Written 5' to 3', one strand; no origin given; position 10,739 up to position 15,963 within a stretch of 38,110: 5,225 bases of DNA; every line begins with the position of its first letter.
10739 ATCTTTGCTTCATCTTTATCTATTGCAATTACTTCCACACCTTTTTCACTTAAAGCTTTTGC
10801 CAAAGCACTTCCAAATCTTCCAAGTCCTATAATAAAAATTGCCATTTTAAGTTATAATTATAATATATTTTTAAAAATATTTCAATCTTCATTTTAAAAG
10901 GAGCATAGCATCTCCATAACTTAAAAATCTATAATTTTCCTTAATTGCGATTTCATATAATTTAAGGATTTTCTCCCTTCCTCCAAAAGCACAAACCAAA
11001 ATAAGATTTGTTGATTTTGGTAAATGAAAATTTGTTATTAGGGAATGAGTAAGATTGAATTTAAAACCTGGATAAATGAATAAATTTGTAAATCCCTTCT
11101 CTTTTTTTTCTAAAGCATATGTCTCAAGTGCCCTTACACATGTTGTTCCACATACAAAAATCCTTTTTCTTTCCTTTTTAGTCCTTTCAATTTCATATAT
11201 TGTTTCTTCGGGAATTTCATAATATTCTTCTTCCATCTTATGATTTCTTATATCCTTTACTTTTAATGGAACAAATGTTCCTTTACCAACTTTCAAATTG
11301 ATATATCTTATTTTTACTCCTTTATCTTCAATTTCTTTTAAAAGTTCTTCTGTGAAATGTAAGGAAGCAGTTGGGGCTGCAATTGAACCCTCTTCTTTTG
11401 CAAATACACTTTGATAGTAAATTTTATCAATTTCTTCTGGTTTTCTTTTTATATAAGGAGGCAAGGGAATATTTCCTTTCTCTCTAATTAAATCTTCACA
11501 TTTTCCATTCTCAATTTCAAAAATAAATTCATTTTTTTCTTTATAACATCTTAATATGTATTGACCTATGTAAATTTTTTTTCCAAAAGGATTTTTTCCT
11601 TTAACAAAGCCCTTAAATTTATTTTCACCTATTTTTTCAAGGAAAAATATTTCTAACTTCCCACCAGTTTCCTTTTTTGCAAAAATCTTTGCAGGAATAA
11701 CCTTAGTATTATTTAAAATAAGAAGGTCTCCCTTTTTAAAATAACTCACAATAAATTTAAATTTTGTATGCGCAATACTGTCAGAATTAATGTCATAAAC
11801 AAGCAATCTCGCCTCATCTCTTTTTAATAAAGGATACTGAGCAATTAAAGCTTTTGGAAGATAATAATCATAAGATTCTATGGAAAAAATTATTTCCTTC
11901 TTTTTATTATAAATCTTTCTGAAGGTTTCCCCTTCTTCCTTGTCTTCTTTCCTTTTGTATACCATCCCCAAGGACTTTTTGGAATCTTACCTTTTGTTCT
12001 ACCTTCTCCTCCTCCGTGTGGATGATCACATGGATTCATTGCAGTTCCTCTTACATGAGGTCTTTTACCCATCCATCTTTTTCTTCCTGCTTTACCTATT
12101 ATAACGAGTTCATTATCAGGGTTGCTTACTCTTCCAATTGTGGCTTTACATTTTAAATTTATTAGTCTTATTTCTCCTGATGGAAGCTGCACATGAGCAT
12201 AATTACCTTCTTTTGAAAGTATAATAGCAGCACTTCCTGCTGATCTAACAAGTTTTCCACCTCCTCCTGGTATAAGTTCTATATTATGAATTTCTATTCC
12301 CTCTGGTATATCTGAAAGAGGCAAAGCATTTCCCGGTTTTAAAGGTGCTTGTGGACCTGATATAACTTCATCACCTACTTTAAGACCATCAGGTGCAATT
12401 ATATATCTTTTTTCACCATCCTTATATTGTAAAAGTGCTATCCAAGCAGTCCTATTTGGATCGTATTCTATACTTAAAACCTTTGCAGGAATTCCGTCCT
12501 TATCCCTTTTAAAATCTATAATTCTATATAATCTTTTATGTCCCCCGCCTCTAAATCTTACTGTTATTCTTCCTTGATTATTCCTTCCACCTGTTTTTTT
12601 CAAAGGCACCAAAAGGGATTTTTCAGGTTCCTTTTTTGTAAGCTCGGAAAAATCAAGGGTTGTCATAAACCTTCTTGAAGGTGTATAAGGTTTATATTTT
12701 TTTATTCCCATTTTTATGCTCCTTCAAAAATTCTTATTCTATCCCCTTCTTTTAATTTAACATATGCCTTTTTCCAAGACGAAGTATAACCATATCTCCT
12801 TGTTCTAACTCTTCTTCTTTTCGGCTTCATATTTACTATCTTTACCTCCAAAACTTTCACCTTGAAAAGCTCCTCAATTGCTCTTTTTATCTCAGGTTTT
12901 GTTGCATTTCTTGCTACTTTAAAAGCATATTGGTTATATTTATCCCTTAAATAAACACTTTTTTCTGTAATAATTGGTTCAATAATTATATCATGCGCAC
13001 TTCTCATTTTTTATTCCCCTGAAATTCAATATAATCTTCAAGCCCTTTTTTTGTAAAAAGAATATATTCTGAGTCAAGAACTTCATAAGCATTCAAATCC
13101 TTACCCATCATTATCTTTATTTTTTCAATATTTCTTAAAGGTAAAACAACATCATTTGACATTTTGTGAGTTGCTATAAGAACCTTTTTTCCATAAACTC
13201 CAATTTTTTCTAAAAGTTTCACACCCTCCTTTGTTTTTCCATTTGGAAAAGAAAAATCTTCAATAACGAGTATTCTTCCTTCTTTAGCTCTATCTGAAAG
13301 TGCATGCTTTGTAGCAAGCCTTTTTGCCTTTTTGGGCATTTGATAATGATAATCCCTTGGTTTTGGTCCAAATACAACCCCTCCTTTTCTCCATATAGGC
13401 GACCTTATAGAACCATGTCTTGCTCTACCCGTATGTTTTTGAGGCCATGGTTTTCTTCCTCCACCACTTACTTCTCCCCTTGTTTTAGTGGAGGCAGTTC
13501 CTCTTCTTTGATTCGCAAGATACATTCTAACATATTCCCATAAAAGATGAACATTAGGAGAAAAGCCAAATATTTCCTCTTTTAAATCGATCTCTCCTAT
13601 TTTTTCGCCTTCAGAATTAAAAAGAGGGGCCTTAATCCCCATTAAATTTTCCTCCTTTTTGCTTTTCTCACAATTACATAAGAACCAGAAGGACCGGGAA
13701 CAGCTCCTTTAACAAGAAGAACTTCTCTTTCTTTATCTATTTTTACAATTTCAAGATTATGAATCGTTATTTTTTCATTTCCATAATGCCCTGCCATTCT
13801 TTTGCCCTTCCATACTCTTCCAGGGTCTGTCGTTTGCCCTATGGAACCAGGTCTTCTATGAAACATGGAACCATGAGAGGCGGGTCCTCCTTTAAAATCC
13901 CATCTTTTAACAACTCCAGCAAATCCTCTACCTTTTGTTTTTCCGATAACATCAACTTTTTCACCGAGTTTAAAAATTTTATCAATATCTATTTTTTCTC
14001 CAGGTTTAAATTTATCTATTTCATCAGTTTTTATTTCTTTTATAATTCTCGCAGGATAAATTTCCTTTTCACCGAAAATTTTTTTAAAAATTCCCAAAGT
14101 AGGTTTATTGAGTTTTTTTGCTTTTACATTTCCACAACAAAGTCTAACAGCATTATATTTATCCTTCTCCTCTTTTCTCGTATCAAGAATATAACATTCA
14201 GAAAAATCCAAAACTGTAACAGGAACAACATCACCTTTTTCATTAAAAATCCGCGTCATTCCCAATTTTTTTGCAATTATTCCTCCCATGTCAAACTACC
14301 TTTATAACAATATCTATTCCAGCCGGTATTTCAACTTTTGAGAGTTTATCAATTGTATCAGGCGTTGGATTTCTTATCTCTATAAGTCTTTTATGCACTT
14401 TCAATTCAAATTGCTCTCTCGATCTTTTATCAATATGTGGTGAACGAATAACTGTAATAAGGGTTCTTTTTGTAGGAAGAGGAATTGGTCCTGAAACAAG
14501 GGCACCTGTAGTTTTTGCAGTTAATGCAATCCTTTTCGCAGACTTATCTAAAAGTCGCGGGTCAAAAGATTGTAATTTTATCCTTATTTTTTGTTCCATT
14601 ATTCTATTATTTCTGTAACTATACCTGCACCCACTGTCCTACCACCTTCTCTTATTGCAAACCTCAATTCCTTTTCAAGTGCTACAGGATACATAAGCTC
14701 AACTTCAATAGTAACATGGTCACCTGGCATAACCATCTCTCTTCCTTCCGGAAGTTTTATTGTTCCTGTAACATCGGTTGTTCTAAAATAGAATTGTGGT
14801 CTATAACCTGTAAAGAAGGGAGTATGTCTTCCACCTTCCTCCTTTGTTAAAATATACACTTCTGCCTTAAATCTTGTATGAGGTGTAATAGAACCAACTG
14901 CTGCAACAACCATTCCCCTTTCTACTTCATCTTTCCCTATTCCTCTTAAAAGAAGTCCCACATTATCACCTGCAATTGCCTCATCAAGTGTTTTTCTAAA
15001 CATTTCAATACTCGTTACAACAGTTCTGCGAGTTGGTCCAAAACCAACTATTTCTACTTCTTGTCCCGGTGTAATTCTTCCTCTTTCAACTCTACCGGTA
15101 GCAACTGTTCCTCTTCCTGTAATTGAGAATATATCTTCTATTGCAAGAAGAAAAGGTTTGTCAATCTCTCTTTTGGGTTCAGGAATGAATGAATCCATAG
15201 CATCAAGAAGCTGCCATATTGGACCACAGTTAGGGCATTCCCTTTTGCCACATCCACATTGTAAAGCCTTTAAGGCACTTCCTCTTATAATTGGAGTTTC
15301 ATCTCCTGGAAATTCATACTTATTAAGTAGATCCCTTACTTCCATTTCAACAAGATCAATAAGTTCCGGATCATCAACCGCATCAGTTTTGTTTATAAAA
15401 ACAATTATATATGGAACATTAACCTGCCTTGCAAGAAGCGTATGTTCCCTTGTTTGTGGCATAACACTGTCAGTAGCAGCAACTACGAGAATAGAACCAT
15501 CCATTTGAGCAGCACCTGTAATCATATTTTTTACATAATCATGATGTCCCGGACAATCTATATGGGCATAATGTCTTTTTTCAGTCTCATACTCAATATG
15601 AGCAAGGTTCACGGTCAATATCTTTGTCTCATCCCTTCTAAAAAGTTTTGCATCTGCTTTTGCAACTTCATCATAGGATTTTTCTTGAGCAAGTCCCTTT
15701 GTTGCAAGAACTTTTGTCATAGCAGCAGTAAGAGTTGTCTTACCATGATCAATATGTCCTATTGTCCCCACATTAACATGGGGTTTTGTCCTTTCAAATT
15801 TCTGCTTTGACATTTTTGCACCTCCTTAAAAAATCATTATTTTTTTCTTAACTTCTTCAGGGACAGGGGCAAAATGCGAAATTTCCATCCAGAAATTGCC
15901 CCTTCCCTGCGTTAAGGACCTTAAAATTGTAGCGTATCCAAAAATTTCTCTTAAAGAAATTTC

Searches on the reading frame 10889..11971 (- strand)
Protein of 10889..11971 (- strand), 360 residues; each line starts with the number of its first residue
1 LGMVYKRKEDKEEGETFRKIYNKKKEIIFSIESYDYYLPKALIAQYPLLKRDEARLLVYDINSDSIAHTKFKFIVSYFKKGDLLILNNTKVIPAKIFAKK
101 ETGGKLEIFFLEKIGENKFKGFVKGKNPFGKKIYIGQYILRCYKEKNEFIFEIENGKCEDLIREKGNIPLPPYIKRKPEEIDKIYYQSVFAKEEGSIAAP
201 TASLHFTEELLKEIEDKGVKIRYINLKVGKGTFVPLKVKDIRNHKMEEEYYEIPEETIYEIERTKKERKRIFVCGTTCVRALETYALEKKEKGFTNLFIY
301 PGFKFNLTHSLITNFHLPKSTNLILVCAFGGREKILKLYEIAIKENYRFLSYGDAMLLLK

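Call 58: search_protein_families(library=pfam, proteins=[window:10889-11971:-], max_evalue=0.00001)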
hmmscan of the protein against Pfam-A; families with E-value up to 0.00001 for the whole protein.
window:10889-11971:- (360 aa): 1 family
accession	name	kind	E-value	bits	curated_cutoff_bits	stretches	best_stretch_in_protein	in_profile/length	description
PF02547.20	Queuosine_synth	-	3e-115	385.2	25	1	32-358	2-322/322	Queuosine biosynthesis protein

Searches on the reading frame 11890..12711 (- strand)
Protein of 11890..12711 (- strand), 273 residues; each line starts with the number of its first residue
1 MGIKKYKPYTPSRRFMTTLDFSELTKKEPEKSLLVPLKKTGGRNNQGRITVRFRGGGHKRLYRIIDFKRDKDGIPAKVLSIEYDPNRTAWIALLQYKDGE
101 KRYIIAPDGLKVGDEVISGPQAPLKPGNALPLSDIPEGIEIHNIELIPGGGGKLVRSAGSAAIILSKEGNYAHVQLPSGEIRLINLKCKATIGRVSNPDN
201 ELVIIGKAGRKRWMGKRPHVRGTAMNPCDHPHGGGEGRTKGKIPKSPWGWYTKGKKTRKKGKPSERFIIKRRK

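Call 58: search_protein_families(library=pfam, proteins=[window:11890-12711:-], max_evalue=0.00001)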
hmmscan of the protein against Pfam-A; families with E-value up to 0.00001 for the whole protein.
window:11890-12711:- (273 aa): 2 families
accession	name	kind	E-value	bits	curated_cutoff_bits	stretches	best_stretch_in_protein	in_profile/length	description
PF03947.24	Ribosomal_L2_C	-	1.8e-54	183.6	33.7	1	125-249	1-126/126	Ribosomal Proteins L2, C-terminal domain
PF00181.30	Ribosomal_L2_N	-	1.3e-39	134.5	23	1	42-118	1-77/77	Ribosomal Proteins L2, RNA binding N-terminal domain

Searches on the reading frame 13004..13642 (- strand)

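Call 58: search_protein_families(library=pfam, proteins=[window:13004-13642:-], max_evalue=0.00001)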
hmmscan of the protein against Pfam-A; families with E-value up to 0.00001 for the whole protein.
window:13004-13642:- (212 aa): 1 family
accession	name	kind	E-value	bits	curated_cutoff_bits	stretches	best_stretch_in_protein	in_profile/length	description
PF00573.27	Ribosomal_L4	-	3.8e-66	222.8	25.8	1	18-203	1-186/190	Ribosomal protein L4/L1 family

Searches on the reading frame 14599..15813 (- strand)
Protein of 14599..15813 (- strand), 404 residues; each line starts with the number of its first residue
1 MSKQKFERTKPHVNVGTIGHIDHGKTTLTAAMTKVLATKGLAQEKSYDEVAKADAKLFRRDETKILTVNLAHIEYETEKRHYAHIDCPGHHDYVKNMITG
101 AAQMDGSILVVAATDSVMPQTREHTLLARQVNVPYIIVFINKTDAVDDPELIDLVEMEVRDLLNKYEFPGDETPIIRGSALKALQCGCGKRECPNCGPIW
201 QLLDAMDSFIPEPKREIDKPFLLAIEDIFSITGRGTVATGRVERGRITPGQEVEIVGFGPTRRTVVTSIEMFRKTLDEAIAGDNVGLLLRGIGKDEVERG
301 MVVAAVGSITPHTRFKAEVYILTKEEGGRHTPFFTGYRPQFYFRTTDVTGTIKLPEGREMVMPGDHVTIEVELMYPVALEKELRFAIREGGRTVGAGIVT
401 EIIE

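Call 57: search_protein_families(library=pfam, proteins=[window:14599-15813:-], max_evalue=0.00001)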
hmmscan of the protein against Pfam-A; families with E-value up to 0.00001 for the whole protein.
window:14599-15813:- (404 aa): 3 families
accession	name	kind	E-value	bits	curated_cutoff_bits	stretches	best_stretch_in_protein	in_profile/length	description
PF00009.33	GTP_EFTU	-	1.5e-55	188.1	26.5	1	10-211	1-187/188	Elongation factor Tu GTP binding domain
PF03143.23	GTP_EFTU_D3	-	4.5e-40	136.7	27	1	308-402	1-105/106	Elongation factor Tu C-terminal domain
PF03144.31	GTP_EFTU_D2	-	1e-21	77.5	30.3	1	235-303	1-72/73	Elongation factor Tu domain 2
